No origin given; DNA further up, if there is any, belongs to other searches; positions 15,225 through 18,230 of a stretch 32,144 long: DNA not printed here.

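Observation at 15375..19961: Split version of the tandem HdrA in which the first half carries an NAD(P)H-type module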

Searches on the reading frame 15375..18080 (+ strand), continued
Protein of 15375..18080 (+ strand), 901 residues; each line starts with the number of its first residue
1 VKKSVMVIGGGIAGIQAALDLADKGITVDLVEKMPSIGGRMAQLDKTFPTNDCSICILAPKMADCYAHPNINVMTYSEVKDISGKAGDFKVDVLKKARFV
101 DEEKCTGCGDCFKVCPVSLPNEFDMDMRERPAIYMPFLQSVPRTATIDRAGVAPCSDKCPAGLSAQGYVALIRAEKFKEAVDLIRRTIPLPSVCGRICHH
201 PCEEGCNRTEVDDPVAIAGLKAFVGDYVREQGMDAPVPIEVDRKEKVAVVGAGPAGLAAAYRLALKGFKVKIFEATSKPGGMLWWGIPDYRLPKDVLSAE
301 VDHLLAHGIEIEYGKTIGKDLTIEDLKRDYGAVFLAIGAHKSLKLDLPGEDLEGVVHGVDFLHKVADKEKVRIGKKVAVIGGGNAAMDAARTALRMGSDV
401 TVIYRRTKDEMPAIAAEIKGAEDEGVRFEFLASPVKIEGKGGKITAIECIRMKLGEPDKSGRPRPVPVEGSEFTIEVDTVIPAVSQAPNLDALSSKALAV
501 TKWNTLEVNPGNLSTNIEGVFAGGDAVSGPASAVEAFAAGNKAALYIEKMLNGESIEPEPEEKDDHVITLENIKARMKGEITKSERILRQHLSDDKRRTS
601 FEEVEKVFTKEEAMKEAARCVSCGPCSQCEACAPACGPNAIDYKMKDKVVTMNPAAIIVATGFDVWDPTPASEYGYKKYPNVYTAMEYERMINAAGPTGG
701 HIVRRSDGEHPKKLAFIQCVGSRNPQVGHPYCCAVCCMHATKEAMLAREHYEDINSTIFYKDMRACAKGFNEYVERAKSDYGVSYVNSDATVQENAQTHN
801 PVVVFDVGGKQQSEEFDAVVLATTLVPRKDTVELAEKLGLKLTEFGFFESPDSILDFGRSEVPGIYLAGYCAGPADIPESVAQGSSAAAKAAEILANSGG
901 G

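Call 29: find_encoding_contigs(protein=P0042, flank=10000, max_places=1)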
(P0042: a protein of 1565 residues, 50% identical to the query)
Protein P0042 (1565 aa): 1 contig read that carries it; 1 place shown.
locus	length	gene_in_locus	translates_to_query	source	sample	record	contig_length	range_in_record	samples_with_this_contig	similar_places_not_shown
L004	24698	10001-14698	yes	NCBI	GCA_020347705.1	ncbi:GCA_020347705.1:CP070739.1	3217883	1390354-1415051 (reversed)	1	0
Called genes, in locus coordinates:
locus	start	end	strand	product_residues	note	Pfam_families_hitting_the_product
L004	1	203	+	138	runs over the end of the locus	PF13686:DrsE_2, PF02635:DsrE, PF13686:DrsE_2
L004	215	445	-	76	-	PF01206:TusA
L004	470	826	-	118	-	PF02635:DsrE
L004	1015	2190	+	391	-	PF01963:TraB_PrgY_gumN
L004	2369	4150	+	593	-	-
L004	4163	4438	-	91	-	-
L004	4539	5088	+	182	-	PF01976:DUF116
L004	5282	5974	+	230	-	-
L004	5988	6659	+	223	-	-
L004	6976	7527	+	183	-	PF13183:Fer4_8, PF13237:Fer4_10 (faint), PF12838:Fer4_7 (faint), PF13187:Fer4_9, PF13534:Fer4_17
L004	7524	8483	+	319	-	PF02754:CCG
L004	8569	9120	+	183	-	PF00037:Fer4 (faint), PF13183:Fer4_8, PF13237:Fer4_10, PF12838:Fer4_7 (weak), PF13187:Fer4_9, PF13534:Fer4_17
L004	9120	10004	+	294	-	PF02754:CCG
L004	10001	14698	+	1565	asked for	PF00890:FAD_binding_2 (weak), PF07992:Pyr_redox_2 (weak), PF12831:FAD_oxidored, PF13450:NAD_binding_8 (weak), PF14691:Fer4_20, PF07992:Pyr_redox_2, PF13738:Pyr_redox_3, PF07992:Pyr_redox_2, +15 more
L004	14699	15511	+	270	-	PF02662:FlpD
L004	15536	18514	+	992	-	PF07992:Pyr_redox_2, PF13450:NAD_binding_8 (weak), PF00037:Fer4, PF12797:Fer4_2 (weak), PF13187:Fer4_9 (weak), PF00037:Fer4 (weak), PF00890:FAD_binding_2 (weak), PF07992:Pyr_redox_2, +12 more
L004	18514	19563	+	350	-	PF00070:Pyr_redox (faint), PF01134:GIDA (faint), PF01266:DAO (faint), PF03486:HI0933_like (faint), PF07992:Pyr_redox_2, PF12831:FAD_oxidored (weak), PF13450:NAD_binding_8 (weak), PF07992:Pyr_redox_2 (weak), +1 more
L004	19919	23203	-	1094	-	PF03833:PolC_DP2_N, PF24844:PolC_DP2_central, PF22912:zf-DPOE (faint), PF24846:PolC_DP2_cat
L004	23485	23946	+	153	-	PF01261:AP_endonuc_2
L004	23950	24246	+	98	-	PF01261:AP_endonuc_2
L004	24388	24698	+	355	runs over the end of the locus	PF00082:Peptidase_S8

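Call 50: find_related_loci(query=A1, collection=genome_contigs, flank=10000)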
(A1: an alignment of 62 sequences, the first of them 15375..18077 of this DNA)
Query A1 (901 aa) in genome_contigs; peptide patterns used: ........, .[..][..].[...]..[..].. (x = any residue, [..] = any of these).
600 stretches matched a pattern (row limit reached: there are more); 432 encode a relative of the query (tblastn E <= 1e-3); the best 80 are kept; 80 distinct loci.
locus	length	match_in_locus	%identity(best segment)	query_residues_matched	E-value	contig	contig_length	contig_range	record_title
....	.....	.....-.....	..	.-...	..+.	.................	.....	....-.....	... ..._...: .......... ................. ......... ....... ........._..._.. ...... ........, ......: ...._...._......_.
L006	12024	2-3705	46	1-896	0e+0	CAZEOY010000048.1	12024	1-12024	MAG TPA_asm: uncultured Syntrophobacteraceae bacterium isolate binchicken_co274_11 genome assembly, contig: NODE_13142_l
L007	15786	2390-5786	47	4-896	0e+0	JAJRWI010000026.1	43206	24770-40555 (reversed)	MAG: archaeon isolate Dive96_bin2.169 k141_1874936, whole genome shotgun sequence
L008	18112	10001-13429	45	4-898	0e+0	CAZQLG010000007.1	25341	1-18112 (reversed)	MAG TPA_asm: uncultured Desulfococcus sp. isolate SRP191223_co2_72 genome assembly, contig: NODE_831_length_25341_cov_24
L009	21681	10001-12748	41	1-901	0e+0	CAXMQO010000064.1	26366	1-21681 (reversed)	MAG: uncultured Saprospiraceae bacterium isolate 07C-BC-St07_bin.8.orig genome assembly, contig: k141_3289091, whole gen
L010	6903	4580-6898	46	12-783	0e+0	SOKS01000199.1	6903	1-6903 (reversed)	MAG: Dehalococcoidia bacterium isolate E44_bin89 NODE_5873_length_6903_cov_4.317465, whole genome shotgun sequence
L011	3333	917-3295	42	2-786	0e+0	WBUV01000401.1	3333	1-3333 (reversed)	MAG: Bacteroidales bacterium isolate SB25 contig_10608, whole genome shotgun sequence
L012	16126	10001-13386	38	1-881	1e-170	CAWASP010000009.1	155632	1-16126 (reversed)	MAG: uncultured Thermoleophilia bacterium isolate MFD02416.bin.2.159 genome assembly, contig: contig_18100, whole genome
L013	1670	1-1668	46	190-748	7e-168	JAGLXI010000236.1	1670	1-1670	MAG: Candidatus Zixiibacteriota bacterium isolate RS_12_5 ZL285.bin.5.fa_236, whole genome shotgun sequence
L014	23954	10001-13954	47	4-900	1e-152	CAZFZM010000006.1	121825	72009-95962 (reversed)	MAG TPA_asm: uncultured Thermotogae bacterium isolate SRP323688_co1_258 genome assembly, contig: NODE_301_length_121825_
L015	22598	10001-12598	39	16-848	0e+0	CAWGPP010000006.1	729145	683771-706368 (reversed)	MAG: uncultured Actinomycetes bacterium isolate MFD05502.bin.3.12 genome assembly, contig: contig_18016, whole genome sh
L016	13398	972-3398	47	147-624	3e-129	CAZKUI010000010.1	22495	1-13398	MAG TPA_asm: uncultured Candidatus Bathyarchaeia archaeon isolate SRP141552_co1_141 genome assembly, contig: NODE_876_le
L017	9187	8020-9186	52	4-392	9e-128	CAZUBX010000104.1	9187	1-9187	MAG TPA_asm: uncultured Syntrophaceae bacterium isolate SRP302447_co2_74 genome assembly, contig: NODE_21155_length_9187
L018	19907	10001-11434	47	153-624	5e-127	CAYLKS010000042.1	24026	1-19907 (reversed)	MAG TPA_asm: uncultured bacterium isolate binchicken_co256_502 genome assembly, contig: NODE_3841_length_24026_cov_8.663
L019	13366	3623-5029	46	153-623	1e-121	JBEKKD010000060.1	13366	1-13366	MAG: Armatimonadota bacterium isolate SPRUCE 339 SPRUCE_339_60, whole genome shotgun sequence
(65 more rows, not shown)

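Call 52: find_encoding_contigs(protein=P0008, flank=10000, max_places=1)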
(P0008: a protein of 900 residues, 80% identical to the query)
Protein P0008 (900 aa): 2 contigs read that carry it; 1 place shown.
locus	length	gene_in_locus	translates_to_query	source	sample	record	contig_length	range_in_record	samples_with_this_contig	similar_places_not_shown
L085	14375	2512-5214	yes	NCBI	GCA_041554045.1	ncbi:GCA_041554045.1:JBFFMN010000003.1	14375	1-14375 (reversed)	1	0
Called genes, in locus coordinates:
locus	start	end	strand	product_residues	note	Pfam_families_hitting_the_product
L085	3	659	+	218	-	?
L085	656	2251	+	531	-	PF02662:FlpD, PF13183:Fer4_8, PF13187:Fer4_9 (weak), PF13237:Fer4_10, PF13534:Fer4_17, PF02754:CCG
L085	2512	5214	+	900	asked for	PF00890:FAD_binding_2 (weak), PF01266:DAO (weak), PF07992:Pyr_redox_2 (weak), PF12831:FAD_oxidored (weak), PF14691:Fer4_20, PF07992:Pyr_redox_2, PF13450:NAD_binding_8, PF13738:Pyr_redox_3, +15 more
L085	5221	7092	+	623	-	PF07992:Pyr_redox_2, PF12831:FAD_oxidored (weak), PF13450:NAD_binding_8 (weak), PF12838:Fer4_7 (faint), PF00037:Fer4, PF12837:Fer4_6, PF13237:Fer4_10 (weak), PF14697:Fer4_21 (weak)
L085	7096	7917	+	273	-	PF02662:FlpD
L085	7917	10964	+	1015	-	PF01266:DAO (weak), PF07992:Pyr_redox_2 (weak), PF12831:FAD_oxidored (weak), PF00890:FAD_binding_2, PF07992:Pyr_redox_2, PF12831:FAD_oxidored, PF13450:NAD_binding_8, PF12838:Fer4_7, +22 more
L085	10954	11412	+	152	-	PF02662:FlpD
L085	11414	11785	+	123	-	-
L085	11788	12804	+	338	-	PF01058:Oxidored_q6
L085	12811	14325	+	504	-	PF27537:HoxH, PF00374:NiFeSe_Hases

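Call 53: find_encoding_contigs(protein=P0033, flank=10000, max_places=1)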
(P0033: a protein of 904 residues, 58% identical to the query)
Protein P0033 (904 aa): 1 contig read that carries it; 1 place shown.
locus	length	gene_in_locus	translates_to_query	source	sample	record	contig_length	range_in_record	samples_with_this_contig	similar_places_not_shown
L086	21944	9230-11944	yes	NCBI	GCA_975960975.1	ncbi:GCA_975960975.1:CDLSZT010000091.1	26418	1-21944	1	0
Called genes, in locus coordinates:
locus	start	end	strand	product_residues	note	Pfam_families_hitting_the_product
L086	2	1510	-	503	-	?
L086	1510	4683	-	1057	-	-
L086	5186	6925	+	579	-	-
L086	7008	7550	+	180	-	PF00571:CBS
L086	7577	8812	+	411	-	PF00999:Na_H_Exchanger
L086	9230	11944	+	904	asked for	PF00890:FAD_binding_2 (weak), PF01266:DAO (weak), PF07992:Pyr_redox_2 (weak), PF12831:FAD_oxidored, PF13450:NAD_binding_8 (weak), PF14691:Fer4_20, PF07992:Pyr_redox_2, PF13450:NAD_binding_8, +10 more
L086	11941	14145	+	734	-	PF00890:FAD_binding_2 (weak), PF07992:Pyr_redox_2, PF12831:FAD_oxidored, PF13450:NAD_binding_8 (weak), PF00037:Fer4 (weak), PF12838:Fer4_7 (weak), PF13187:Fer4_9 (weak), PF13237:Fer4_10 (weak), +6 more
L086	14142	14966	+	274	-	PF02662:FlpD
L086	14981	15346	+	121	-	-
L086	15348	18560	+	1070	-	PF13187:Fer4_9 (weak), PF00037:Fer4 (weak), PF00037:Fer4, PF12837:Fer4_6, PF12838:Fer4_7, PF13187:Fer4_9, PF13237:Fer4_10, PF14697:Fer4_21, +14 more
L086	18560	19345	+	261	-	PF02662:FlpD, PF01022:HTH_5 (weak)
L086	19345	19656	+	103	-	-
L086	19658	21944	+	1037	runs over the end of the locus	PF12831:FAD_oxidored (weak), PF00037:Fer4 (weak), PF13187:Fer4_9, PF13237:Fer4_10, PF13484:Fer4_16 (weak), PF00037:Fer4 (weak), PF07992:Pyr_redox_2 (weak), PF14697:Fer4_21, +19 more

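Call 65: predict_structure(alignment_id=A1)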
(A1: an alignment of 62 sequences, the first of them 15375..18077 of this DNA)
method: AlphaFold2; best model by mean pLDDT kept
length: 901 residues; sequences in the alignment: 62
mean_pLDDT: 89.3   pTM: 0.85
mean pLDDT of the five models: 89.3, 88.7, 87.9, 87.5, 86.8
residues with pLDDT >= 90: 579; 70-90: 280; 50-70: 33; < 50: 9
segments of 3 or more residues with pLDDT < 50: 47-51, 899-901
pLDDT, mean of each block of 10 residues (from residue 1): 84 93 95 89 54 63 93 95 92 95 93 92 87 88 91 91 93 96 95 92 92 93 96 86 93 96 95 94 93 96 95 89 91 91 88 92 91 93 93 95 94 90 95 94 93 86 87 95 86 74 89 93 91 91 96 88 73 78 90 92 94 96 90 94 92 95 88 92 91 83 93 94 83 83 86 92 68 86 91 94 91 96 88 92 87 75 89 76 91 74 29
secondary structure, 60 per line:
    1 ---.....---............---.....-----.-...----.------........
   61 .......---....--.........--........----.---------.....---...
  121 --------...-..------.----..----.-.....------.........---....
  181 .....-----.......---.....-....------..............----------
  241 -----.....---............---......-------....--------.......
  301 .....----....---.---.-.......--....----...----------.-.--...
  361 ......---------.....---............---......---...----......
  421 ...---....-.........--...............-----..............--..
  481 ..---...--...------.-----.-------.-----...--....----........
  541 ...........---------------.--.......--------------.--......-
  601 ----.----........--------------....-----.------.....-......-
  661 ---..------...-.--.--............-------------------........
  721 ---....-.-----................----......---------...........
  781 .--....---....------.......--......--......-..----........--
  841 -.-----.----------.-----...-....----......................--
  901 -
elements in order (helices of 4 or more, strands of 3 or more residues): E4-8 H12-23 E27-31 H53-67 E71-74 E77-85 E88-95 H110-114 E118-120 E129-131 H154-158 H165-173 H177-185 H191-197 H201-205 H207-210 H217-230 E246-250 H254-265 E269-274 H282-285 H294-305 E310-313 H323-329 E332-335 E340-342 H358-366 E376-380 H384-395 E399-404 H415-423 E427-430 E432-440 E443-457 E463-476 E479-482 E486-488 E520-522 H525-528 H533-551 H570-576 H594-599 H610-617 H632-635 E648-652 E654-659 E682-684 H685-692 E713-720 H735-750 E755-760 H770-781 E784-787 E791-794 E801-807 E810-815 E818-823 H831-838 E865-867 H869-872 H877-898
